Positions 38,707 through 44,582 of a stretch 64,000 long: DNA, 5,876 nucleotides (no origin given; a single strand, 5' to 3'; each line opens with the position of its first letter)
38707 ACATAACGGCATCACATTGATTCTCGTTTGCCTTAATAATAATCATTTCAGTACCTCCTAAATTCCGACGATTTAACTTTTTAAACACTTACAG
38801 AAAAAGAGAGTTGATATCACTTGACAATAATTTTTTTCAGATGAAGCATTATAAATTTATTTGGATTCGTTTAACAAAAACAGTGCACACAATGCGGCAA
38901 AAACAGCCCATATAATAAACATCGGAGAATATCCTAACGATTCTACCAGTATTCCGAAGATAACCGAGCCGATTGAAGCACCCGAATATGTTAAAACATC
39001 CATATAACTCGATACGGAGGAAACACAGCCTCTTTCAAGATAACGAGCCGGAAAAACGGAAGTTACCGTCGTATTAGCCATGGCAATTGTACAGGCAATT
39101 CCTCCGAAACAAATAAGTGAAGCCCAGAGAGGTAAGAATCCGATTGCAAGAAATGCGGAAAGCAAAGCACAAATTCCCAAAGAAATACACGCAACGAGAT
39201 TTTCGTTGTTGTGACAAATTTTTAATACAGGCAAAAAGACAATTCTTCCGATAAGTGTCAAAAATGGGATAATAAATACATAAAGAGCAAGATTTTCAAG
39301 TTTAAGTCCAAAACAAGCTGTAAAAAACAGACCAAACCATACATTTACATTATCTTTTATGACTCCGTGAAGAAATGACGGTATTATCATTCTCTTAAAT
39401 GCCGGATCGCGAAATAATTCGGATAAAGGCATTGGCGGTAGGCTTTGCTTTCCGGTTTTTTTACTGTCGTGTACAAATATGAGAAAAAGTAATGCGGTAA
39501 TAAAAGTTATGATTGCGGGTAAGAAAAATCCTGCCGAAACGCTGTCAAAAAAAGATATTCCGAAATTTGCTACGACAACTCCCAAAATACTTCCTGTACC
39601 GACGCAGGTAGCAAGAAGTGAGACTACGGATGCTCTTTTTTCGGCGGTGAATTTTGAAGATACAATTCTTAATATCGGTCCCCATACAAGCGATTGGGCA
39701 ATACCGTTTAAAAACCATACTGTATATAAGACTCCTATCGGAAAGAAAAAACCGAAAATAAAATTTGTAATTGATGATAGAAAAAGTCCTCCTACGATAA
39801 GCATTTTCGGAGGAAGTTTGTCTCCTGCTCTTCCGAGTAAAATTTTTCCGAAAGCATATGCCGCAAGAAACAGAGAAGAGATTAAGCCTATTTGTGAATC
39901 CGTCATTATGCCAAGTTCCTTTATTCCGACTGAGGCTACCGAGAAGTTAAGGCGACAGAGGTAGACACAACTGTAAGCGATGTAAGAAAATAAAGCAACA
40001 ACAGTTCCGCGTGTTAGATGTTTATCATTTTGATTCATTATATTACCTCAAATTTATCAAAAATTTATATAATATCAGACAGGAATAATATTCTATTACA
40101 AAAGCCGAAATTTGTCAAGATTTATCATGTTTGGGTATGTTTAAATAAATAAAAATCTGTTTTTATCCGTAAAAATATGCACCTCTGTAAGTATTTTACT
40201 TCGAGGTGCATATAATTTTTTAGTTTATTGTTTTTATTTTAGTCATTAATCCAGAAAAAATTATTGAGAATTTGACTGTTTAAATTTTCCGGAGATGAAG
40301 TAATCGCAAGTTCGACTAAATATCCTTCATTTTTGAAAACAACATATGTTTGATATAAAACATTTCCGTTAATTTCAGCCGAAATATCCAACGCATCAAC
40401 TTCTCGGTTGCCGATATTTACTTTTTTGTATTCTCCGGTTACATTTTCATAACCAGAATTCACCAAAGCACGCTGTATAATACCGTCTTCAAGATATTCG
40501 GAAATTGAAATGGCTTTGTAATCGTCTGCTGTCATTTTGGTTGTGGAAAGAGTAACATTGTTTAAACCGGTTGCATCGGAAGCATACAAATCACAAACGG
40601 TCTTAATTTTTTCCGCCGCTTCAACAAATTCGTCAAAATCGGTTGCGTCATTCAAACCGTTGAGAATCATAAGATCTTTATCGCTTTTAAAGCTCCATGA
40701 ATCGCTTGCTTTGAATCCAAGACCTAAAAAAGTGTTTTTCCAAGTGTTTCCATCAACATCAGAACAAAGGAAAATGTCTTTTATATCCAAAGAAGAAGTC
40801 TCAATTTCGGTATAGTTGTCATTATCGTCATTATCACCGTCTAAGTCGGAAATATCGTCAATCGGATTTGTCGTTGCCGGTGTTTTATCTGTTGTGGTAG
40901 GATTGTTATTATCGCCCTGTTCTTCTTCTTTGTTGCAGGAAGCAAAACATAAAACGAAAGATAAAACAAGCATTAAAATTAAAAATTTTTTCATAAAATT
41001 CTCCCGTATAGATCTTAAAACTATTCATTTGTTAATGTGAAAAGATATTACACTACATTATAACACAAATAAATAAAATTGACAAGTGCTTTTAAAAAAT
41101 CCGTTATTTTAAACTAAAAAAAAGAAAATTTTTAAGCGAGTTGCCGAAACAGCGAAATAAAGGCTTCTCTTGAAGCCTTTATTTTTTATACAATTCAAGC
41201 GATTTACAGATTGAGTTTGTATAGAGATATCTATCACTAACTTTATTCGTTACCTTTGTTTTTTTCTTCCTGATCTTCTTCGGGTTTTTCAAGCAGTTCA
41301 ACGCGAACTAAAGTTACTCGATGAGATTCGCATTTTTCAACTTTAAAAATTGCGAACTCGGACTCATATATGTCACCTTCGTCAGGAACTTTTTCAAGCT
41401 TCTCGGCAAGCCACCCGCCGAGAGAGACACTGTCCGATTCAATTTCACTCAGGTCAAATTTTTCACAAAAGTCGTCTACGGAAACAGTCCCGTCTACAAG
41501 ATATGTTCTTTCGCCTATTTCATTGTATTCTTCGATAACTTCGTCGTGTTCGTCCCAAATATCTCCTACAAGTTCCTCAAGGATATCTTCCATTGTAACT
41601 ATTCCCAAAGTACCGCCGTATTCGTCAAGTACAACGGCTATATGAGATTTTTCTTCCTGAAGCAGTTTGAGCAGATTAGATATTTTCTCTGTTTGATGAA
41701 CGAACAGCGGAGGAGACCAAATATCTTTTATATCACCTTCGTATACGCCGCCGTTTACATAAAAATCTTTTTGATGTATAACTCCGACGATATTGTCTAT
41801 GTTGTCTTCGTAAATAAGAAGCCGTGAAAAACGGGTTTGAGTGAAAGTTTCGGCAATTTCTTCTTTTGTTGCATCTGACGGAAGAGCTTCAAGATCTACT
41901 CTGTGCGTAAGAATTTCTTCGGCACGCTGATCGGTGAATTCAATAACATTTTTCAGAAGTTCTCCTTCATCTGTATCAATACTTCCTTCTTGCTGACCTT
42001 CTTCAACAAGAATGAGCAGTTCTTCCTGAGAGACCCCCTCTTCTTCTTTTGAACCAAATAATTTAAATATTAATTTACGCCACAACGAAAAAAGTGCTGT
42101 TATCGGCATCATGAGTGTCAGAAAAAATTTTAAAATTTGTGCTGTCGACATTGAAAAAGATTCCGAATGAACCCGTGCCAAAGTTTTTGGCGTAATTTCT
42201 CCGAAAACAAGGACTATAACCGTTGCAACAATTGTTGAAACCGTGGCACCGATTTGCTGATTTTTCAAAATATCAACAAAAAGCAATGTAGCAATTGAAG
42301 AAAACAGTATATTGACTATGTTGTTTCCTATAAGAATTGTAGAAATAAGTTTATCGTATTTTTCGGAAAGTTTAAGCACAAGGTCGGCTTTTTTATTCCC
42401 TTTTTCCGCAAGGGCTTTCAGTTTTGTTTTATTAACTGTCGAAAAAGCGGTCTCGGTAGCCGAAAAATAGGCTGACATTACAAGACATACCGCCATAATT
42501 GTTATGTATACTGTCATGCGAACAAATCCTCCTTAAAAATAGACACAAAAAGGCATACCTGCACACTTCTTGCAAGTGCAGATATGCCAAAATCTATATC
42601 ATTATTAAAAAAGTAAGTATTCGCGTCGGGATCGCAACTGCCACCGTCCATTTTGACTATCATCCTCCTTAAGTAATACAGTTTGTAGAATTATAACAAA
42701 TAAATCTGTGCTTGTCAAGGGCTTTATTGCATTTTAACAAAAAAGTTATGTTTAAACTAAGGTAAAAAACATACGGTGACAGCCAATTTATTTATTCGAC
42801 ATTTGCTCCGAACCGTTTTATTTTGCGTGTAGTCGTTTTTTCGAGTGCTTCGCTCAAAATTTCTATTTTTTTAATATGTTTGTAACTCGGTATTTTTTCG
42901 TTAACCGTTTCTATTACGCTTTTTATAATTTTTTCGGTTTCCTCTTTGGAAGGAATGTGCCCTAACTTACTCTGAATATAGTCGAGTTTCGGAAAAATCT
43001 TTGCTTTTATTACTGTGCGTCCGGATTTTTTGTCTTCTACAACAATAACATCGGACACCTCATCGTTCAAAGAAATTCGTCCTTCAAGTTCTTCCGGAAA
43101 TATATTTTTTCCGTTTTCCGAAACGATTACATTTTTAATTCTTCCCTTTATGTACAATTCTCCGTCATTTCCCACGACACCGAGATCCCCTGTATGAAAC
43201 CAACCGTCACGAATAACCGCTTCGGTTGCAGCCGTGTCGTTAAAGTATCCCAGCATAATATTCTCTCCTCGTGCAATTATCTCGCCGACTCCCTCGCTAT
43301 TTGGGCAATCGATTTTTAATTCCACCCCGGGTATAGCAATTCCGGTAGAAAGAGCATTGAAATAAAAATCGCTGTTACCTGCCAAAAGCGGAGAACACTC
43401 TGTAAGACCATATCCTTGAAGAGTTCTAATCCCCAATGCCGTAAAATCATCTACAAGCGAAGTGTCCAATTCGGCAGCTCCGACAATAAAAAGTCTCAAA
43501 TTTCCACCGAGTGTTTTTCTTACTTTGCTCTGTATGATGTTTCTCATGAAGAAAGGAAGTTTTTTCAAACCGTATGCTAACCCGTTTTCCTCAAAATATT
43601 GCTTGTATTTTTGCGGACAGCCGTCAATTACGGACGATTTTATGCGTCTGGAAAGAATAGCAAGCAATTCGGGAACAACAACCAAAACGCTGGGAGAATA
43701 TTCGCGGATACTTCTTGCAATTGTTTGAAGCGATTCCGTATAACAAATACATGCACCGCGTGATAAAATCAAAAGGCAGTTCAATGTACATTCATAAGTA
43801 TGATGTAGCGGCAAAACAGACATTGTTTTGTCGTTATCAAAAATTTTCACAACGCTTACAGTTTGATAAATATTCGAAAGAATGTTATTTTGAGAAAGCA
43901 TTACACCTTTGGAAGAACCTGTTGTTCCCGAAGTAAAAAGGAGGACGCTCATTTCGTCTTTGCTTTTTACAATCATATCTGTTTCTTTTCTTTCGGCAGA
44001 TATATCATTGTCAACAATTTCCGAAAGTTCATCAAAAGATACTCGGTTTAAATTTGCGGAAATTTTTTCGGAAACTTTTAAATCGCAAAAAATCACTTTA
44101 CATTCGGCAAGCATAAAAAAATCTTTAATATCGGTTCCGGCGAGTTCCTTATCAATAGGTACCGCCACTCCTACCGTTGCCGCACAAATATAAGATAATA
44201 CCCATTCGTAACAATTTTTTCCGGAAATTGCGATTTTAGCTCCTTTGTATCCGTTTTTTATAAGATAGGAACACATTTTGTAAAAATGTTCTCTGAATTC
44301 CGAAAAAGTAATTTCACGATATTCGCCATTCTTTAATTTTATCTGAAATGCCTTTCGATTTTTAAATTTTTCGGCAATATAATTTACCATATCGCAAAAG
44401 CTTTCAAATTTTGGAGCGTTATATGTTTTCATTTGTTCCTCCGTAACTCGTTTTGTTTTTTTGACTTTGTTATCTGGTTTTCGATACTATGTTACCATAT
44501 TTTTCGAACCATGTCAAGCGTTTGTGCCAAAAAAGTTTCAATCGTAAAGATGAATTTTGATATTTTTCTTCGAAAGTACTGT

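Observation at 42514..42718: Candidate leader-peptide attenuator controlling a CNNM/CorC metal transporter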

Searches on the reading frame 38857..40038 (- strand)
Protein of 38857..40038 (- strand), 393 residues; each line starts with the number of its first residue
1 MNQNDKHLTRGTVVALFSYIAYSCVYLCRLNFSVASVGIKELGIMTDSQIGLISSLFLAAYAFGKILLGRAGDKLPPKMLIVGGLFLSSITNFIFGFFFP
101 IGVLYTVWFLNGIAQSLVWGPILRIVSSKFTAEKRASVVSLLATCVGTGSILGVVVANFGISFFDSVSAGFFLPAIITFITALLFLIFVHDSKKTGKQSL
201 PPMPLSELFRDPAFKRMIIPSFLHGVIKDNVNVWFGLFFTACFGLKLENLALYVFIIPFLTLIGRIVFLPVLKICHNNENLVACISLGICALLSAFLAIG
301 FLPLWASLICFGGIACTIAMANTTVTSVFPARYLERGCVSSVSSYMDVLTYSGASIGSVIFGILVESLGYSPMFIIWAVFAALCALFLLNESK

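Call 8: search_protein_families(library=pfam, proteins=[window:38857-40038:-])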
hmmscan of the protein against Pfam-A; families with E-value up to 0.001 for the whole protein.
window:38857-40038:- (393 aa): 1 family
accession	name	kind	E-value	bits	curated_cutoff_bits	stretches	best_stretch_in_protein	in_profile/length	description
PF07690.21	MFS_1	-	2.8e-34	119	33.4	1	20-334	3-328/347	Major Facilitator Superfamily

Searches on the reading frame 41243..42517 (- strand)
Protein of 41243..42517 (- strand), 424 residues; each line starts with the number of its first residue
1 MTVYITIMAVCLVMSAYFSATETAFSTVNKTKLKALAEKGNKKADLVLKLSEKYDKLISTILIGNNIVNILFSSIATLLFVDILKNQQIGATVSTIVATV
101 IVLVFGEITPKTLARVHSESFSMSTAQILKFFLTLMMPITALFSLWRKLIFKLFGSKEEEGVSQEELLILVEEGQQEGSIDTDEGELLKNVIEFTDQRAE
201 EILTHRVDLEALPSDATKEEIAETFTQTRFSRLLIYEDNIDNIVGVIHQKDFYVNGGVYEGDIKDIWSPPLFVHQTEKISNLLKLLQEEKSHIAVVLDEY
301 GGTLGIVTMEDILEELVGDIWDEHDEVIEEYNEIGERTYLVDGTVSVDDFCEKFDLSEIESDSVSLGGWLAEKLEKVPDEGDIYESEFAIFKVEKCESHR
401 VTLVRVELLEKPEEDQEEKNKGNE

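Call 8: search_protein_families(library=pfam, proteins=[window:41243-42517:-])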
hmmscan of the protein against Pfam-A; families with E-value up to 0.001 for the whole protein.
window:41243-42517:- (424 aa): 3 families
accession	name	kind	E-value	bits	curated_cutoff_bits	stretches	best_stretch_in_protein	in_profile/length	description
PF01595.25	CNNM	-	6.2e-53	179.6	28.4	1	7-184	2-181/181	Cyclin M transmembrane N-terminal domain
PF00571.33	CBS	-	2.2e-17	63.6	24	2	263-317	1-56/57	CBS domain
PF03471.22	CorC_HlyC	-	2.5e-15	56.7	27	1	333-409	2-80/81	Transporter associated domain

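Call 48: search_protein_families(library=ncbifam, proteins=[window:41243-42517:-], max_evalue=1e-10)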
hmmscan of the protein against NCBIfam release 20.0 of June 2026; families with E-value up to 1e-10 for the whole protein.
window:41243-42517:- (424 aa): 4 families
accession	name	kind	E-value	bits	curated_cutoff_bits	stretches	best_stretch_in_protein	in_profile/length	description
TIGR03520.1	GldE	subfamily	1.5e-73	248.3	376.05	1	9-407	2-406/408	gliding motility-associated protein GldE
NF008604.1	PRK11573.1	equivalog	1.2e-58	199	475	1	3-412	8-422/428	hypothetical protein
NF052568.1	PolamExpPaeASal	equivalog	7.4e-52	176.6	500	1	5-402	5-418/424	polyamine export protein PaeA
NF011675.0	PRK15094.1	equivalog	1.9e-33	116.1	379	1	159-412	29-285/292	CNNM family magnesium/cobalt transport protein CorC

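Call 49: search_solved_structures(query=window:41243-42517:-, max_evalue=0.00001)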
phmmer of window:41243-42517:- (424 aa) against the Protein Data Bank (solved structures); distinct sequences matched with E-value up to 0.00001: 29.
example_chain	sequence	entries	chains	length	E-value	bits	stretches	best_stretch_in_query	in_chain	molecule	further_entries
7m1t_A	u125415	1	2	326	5.2e-57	197.3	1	3-319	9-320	Hemolysin, contains CBS domains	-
7m1u_A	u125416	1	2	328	2.6e-55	191.6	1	3-317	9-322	Hemolysin, contains CBS domains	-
7cfk_A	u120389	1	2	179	1.1e-32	117.1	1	162-327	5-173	Hemolysin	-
4hg0_A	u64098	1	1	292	4.7e-32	115.1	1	160-410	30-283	Magnesium and cobalt efflux protein CorC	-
7cfh_A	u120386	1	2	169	9.9e-32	114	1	162-323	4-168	Hemolysin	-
7cfi_A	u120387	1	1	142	1.7e-26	96.8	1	184-320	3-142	Hemolysin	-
7msu_A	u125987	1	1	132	4.8e-26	95.3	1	196-319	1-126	Hemolysin, contains CBS domains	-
9y9g_A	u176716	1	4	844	1.5e-21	80.5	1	3-327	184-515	Metal transporter CNNM4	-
9y9d_A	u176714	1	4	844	1.6e-21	80.5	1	3-327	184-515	Metal transporter CNNM4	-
9y9f_A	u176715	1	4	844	1.6e-21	80.5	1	3-327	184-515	Metal transporter CNNM4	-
3lv9_A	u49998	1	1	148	7.5e-21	78.2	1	177-320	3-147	Putative transporter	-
11gq_A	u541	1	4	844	9.1e-21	77.9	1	3-327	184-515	Metal transporter CNNM4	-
7cff_A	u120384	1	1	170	1.3e-20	77.5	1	7-157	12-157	Hemolysin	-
7cfg_A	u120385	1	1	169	4.6e-20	75.6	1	7-157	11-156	Hemolysin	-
3oi8_A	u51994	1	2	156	2.3e-19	73.4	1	162-314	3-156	Uncharacterized protein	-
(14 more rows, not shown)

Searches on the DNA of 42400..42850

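Call 4: search_rna_families(source=window, start=42400, end=42850, threshold=evalue, max_evalue=10, show_alignments=3)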
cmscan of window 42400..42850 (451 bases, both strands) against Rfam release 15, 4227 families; matches with E-value up to 10: 7.
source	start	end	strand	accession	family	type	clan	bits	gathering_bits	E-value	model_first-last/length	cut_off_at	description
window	42677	42712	+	RF03315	mir-723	Gene; miRNA;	-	15.9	63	3.6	1-60/60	no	mir-723 microRNA precursor family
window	42709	42826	+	RF02318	TtnuHACA11a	Gene; snRNA; snoRNA; HACA-box;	-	14.8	100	6.3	1-141/141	no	Tetrahymena snoRNA TtnuHACA11a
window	42552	42589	-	RF04091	mir-72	Gene; miRNA;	CL00133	13.8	60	3.2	15-55/70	no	mir-72 microRNA precursor family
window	42543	42599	-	RF01005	MIR530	Gene; miRNA;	-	13.7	85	8.2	1-172/172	no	MIR530 microRNA precursor family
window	42483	42589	-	RF02694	RalA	Gene; sRNA;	-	11.4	170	6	1-179/179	no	RalR antitoxin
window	42723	42760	+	RF02350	psRNA6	Gene; sRNA;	-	9.9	60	2.1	1-333/333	no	Nitrosomonas sRNA psRNA6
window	42731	42760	-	RF02350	psRNA6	Gene; sRNA;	-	9.1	60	3.6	1-333/333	no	Nitrosomonas sRNA psRNA6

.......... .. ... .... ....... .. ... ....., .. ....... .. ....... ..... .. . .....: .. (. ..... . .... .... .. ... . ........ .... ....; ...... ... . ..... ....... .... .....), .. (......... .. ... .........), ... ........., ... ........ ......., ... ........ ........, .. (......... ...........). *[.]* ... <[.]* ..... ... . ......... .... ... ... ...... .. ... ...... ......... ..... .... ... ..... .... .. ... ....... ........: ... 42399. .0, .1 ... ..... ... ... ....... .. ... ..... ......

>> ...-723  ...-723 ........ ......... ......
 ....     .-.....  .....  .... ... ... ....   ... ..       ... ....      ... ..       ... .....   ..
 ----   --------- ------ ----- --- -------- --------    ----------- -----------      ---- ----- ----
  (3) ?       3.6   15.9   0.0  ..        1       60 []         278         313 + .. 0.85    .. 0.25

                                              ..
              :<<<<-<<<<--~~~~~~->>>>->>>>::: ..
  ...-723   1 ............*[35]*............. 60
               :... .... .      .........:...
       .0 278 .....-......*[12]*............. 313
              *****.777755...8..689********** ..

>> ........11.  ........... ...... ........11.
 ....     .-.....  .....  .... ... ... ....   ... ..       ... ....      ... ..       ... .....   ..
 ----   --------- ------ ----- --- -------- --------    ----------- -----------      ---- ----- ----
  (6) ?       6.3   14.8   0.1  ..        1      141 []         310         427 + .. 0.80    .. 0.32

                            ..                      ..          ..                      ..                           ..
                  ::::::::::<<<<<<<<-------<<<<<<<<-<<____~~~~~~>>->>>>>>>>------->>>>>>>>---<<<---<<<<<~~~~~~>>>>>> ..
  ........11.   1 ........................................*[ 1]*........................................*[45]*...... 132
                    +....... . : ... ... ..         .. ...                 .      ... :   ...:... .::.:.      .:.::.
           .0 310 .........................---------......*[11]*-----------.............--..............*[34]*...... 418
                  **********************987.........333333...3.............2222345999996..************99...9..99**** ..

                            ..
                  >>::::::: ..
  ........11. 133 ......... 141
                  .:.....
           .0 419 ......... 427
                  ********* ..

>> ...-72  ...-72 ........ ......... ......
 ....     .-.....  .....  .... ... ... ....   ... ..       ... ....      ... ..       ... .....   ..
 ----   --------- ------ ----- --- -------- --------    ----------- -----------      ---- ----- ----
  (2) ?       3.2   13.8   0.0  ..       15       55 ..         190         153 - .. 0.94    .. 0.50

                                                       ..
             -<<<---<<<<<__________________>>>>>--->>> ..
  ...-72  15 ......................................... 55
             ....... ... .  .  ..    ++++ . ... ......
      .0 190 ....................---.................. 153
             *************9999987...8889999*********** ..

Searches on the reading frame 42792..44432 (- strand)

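Call 8: search_protein_families(library=pfam, proteins=[window:42792-44432:-])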
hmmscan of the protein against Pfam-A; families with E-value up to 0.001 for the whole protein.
window:42792-44432:- (546 aa): 3 families
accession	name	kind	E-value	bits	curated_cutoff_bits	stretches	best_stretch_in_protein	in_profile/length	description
PF00501.34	AMP-binding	-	2.6e-56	191.5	29.9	1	20-397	5-384/384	AMP-binding enzyme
PF23562.2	AMP-binding_C_3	-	1e-05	26.4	20.8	1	434-534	2-99/124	AMP-binding enzyme C-terminal domain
PF13193.12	AMP-binding_C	-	0.00018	22.8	24.5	1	448-537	1-76/76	AMP-binding enzyme C-terminal domain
